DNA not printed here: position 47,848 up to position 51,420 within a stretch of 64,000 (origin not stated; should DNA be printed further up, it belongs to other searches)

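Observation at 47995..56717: Bacterial-type addB-addA helicase-nuclease operon in an archaeal chromosome, with an iron-staple Cys set in both subunits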

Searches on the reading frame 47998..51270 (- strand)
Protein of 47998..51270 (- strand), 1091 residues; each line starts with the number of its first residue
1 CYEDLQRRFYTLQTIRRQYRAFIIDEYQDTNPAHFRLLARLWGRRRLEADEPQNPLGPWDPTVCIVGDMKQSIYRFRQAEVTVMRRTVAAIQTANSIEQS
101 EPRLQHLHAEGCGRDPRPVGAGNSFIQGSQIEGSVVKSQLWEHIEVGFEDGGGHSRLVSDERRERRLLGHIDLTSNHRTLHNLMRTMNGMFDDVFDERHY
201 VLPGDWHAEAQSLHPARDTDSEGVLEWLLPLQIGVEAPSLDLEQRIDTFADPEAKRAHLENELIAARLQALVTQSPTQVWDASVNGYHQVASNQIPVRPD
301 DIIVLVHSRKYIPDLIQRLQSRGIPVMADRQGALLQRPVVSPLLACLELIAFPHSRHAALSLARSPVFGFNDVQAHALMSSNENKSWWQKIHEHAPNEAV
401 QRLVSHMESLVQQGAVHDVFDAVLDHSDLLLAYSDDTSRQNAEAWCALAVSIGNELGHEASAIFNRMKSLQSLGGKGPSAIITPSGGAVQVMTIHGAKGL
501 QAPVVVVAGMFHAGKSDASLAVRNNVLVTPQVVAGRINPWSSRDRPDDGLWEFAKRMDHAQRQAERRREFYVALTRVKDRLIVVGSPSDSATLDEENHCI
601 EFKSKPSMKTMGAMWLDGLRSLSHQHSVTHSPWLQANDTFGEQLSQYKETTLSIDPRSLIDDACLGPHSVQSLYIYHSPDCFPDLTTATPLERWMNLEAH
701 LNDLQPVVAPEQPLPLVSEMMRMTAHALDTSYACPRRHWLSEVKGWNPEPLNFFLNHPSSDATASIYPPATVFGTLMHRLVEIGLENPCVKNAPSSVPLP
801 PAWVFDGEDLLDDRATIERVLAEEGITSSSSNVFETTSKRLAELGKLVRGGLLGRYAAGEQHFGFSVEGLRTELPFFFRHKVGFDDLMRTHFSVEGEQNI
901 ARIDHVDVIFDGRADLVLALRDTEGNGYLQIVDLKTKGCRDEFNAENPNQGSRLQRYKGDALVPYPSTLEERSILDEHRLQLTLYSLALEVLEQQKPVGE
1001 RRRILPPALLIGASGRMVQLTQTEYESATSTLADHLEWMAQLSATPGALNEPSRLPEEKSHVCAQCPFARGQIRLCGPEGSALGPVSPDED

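Call 48: search_protein_representatives(protein=window:47998-51270:-)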
Query: 1091 residues. Proteins with E-value up to 0.001 (for the whole library): 18505; up to 1e-10: 4525; up to 1e-30: 61. The best 150 are listed.
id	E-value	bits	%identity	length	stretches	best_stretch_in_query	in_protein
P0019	0.0e+00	1645.0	66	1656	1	1-1085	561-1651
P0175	0.0e+00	1192.8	55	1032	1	69-1089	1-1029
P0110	0.0e+00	1070.1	47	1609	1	3-1059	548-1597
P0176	2.8e-295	998.8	47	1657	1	3-1084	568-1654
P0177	4.0e-282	955.2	44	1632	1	1-1089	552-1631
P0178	3.8e-259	879.2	43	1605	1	3-1084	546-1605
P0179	9.1e-243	824.9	46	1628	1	2-1085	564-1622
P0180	1.7e-223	761.1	41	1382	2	4-751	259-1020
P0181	1.9e-223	761.0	40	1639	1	2-1084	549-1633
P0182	1.0e-204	698.9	42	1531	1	3-1043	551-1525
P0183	2.4e-203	694.4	39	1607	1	3-1078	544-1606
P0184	2.0e-197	674.8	39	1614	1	3-1085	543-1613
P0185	7.5e-190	649.7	39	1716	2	297-1087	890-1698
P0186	5.9e-176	603.7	40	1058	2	2-619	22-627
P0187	2.9e-173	594.8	42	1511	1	2-1078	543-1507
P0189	5.2e-159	547.6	33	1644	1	3-1066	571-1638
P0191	1.6e-155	536.1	36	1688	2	3-745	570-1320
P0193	7.7e-143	494.0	34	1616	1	3-1042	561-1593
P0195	3.3e-129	448.9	34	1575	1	10-1080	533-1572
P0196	5.4e-102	358.8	36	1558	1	12-1089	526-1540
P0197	3.8e-98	346.0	33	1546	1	12-1090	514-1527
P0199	1.7e-91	324.0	34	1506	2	2-622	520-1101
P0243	1.5e-28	115.6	32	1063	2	257-592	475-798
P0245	7.0e-28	113.4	30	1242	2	166-590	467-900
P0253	3.5e-26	107.8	34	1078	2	290-590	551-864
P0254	4.4e-26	107.4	32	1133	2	295-589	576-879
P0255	4.8e-26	107.3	29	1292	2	163-598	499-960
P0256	5.2e-26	107.2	32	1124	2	264-588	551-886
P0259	4.7e-25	104.0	29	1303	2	173-589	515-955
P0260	5.5e-25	103.8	32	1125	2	219-588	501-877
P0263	8.9e-25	103.1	29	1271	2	171-588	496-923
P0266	1.3e-24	102.6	32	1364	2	245-592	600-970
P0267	1.4e-24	102.5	29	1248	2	172-585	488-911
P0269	1.8e-24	102.1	32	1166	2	294-595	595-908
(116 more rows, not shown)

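Call 49: list_cluster_members(proteins=[P0185, P0189, P0191, P0193, P0195, P0196, P0197, P0199, P0243, P0245])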
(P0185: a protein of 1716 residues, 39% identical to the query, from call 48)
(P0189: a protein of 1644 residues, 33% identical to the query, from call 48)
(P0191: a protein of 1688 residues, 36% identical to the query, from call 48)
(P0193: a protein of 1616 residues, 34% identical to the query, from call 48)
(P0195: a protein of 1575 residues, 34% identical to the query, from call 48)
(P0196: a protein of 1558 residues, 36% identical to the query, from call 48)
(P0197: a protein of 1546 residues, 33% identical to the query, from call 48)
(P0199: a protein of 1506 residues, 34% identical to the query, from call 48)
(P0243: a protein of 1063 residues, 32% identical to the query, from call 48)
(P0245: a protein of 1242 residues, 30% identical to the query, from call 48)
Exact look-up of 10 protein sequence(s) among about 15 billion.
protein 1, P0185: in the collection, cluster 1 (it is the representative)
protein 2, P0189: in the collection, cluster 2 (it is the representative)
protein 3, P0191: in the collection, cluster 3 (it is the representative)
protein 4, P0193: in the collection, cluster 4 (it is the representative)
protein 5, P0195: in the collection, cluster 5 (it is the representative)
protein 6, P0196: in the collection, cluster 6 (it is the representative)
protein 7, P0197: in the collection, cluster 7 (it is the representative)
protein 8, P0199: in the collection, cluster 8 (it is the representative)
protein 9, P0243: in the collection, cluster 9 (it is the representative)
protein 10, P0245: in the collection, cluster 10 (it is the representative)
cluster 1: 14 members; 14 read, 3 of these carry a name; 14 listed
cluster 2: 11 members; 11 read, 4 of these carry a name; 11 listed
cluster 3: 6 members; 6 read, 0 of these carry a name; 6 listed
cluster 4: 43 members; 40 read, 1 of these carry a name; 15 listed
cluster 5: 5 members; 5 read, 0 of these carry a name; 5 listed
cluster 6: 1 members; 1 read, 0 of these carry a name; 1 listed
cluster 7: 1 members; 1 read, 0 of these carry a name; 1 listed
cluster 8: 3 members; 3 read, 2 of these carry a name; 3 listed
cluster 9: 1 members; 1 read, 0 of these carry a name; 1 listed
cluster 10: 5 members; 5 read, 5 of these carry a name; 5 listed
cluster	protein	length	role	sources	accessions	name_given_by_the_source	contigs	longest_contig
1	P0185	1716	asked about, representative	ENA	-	-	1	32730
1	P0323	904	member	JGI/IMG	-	hypothetical protein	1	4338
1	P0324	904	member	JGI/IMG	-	hypothetical protein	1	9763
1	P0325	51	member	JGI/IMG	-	hypothetical protein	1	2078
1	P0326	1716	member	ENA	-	-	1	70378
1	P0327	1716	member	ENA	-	-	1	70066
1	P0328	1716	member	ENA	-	-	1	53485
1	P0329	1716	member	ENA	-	-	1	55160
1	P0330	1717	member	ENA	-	-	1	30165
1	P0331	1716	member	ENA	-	-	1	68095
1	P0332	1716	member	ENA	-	-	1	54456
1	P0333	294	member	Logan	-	-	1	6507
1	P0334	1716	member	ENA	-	-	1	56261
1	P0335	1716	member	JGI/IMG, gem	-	-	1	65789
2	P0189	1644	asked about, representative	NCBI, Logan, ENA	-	-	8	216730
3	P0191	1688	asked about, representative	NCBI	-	-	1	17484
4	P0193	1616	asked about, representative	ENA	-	-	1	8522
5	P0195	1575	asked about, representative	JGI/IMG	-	-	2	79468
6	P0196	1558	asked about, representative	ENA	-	-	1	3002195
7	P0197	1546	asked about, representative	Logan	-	-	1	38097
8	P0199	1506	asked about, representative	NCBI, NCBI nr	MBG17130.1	MAG: hypothetical protein CMB77_02075 [Euryarchaeota archaeon] | hypothetical protein [Euryarchaeota archaeon]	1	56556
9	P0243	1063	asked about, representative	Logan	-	-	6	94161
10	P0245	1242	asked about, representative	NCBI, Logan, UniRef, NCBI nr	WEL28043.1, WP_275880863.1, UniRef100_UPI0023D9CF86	UvrD-helicase domain-containing protein [Haloferax volcanii] | UvrD-helicase domain-containing protein n=1 Tax=Haloferax volcanii TaxID=2246 ... | UvrD-helicase domain-containing protein [Haloferax lucentense]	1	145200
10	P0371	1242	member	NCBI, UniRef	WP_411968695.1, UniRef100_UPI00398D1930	UvrD-helicase domain-containing protein [Haloferax sp. YSSS75] | UvrD-helicase domain-containing protein n=1 Tax=Haloferax sp. YSSS75 TaxID=3388564 ...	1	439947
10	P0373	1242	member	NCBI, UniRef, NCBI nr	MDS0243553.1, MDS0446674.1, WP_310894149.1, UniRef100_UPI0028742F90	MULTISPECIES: UvrD-helicase domain-containing protein [unclassified Haloferax] | UvrD-helicase domain-containing protein n=1 Tax=unclassified Haloferax TaxID=2625095 ...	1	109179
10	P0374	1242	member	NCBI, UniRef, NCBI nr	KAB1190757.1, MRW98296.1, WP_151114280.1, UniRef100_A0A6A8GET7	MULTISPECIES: exodeoxyribonuclease V subunit beta [Haloferax] | DNA 3'-5' helicase n=1 Tax=Haloferax marinum TaxID=2666143 RepID=A0A6A8GET7_9EURY | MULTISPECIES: UvrD-helicase domain-containing protein [Haloferax]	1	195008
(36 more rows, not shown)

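Call 57: find_encoding_contigs(protein=P0196, flank=10000, max_places=1)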
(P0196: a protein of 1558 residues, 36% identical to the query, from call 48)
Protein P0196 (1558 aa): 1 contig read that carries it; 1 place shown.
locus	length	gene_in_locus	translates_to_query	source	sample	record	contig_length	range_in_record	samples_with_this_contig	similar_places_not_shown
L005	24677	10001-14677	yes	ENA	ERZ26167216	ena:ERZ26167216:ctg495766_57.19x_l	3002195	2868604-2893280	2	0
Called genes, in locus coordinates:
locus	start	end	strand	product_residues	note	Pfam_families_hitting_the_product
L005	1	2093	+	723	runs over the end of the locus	PF02361:CbiQ, PF00005:ABC_tran, PF02463:SMC_N (faint), PF03193:RsgA_GTPase (faint), PF13191:AAA_16 (faint), PF13401:AAA_22 (faint), PF13476:AAA_23 (faint), PF13304:AAA_21, +2 more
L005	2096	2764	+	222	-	-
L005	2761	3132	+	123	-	PF01981:PTH2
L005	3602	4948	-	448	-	PF01595:CNNM, PF03471:CorC_HlyC (faint), PF00571:CBS (faint)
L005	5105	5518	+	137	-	PF00571:CBS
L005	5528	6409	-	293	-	-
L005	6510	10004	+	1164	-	PF12705:PDDEXK_1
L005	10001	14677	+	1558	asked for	PF13245:AAA_19 (faint), PF00580:UvrD-helicase (weak), PF12705:PDDEXK_1 (faint), PF00580:UvrD-helicase, PF13361:UvrD_C, PF13538:UvrD_C_2 (faint)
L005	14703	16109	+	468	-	PF01546:Peptidase_M20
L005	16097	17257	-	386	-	PF02517:Rce1-like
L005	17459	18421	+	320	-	-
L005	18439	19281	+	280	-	PF02666:PS_Dcarbxylase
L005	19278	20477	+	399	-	PF04055:Radical_SAM (faint)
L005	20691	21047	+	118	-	PF09685:MamF_MmsF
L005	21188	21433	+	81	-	-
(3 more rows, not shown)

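Call 58: list_cluster_members(proteins=[P0253, P0254, P0255, P0256, P0259, P0260, P0263, P0266, P0267, P0269])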
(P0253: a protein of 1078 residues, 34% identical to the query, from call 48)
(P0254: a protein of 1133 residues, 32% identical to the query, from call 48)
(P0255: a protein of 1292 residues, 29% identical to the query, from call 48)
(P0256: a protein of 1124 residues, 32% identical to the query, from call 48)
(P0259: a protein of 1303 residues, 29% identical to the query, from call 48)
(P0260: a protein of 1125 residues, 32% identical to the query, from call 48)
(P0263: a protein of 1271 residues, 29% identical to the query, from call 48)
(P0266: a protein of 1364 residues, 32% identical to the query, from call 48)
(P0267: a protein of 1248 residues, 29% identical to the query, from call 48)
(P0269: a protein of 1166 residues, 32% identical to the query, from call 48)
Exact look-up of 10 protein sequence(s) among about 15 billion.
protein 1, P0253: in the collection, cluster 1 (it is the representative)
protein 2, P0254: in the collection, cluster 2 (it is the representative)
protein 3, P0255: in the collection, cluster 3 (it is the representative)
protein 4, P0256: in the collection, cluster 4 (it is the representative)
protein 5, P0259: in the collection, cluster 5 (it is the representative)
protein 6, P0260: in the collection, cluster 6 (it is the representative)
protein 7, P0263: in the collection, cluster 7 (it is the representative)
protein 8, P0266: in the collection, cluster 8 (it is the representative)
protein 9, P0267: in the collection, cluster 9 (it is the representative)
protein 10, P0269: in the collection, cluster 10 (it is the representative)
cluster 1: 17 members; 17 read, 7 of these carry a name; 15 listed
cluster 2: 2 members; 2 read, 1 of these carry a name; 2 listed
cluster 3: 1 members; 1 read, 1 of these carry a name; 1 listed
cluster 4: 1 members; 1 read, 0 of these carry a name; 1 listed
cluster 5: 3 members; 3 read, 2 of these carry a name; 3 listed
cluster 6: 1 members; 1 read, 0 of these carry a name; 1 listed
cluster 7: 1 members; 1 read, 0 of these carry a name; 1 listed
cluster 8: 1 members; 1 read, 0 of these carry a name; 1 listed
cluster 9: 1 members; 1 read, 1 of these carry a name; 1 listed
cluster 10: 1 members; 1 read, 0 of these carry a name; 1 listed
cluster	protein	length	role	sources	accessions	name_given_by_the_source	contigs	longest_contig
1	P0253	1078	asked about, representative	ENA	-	-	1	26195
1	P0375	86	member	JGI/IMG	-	ATP-dependent helicase/nuclease subunit A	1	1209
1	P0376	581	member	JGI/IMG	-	ATP-dependent helicase/nuclease subunit A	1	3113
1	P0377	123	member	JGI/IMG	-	ATP-dependent helicase/nuclease subunit A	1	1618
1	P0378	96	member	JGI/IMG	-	ATP-dependent helicase/nuclease subunit A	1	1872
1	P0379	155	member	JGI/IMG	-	ATP-dependent helicase/nuclease subunit A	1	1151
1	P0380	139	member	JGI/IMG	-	ATP-dependent helicase/nuclease subunit A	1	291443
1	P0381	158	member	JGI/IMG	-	ATP-dependent helicase/nuclease subunit A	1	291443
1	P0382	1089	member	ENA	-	-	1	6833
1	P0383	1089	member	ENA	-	-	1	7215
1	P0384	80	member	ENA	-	-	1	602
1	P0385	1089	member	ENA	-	-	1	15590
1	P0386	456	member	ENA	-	-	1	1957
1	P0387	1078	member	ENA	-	-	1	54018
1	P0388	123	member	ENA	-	-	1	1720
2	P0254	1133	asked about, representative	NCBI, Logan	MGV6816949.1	MAG: UvrD-helicase domain-containing protein [Thiotrichales bacterium]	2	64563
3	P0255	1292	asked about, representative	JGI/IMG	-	ATP-dependent helicase/nuclease subunit A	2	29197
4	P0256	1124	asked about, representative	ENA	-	-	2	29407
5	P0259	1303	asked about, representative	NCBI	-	-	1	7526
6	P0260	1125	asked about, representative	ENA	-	-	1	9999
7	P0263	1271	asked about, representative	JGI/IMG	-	-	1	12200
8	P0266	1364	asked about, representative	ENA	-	-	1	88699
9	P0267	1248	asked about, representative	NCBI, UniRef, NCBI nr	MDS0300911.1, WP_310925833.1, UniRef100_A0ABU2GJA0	UvrD-helicase domain-containing protein [Halogeometricum sp. S1BR25-6] | DNA 3'-5' helicase n=1 Tax=Halogeometricum salsisoli TaxID=2950536 RepID=A0ABU2GJA0_9EURY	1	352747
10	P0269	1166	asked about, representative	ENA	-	-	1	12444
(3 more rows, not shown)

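Call 60: find_encoding_contigs(protein=P0245, flank=8000, max_places=1)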
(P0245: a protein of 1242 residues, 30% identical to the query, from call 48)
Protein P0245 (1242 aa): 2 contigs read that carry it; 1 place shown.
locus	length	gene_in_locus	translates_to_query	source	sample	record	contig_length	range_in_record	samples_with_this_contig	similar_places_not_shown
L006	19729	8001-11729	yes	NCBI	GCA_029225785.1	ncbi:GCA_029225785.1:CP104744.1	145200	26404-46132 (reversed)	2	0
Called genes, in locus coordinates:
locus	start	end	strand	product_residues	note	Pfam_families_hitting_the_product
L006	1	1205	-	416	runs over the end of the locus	PF00382:TFIIB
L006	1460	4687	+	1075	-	PF04851:ResIII, PF00271:Helicase_C (weak)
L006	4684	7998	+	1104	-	PF12705:PDDEXK_1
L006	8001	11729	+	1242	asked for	PF00580:UvrD-helicase, PF13245:AAA_19, PF13604:AAA_30 (faint), PF13538:UvrD_C_2 (faint), PF13361:UvrD_C, PF12705:PDDEXK_1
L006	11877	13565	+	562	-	PF13635:DUF4143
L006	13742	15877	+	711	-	PF00092:VWA, PF13519:VWA_2, PF13768:VWA_3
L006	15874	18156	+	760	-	PF00753:Lactamase_B (faint), PF12706:Lactamase_B_2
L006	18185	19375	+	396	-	-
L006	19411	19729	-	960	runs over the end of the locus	PF00270:DEAD, PF04851:ResIII, PF00271:Helicase_C (faint)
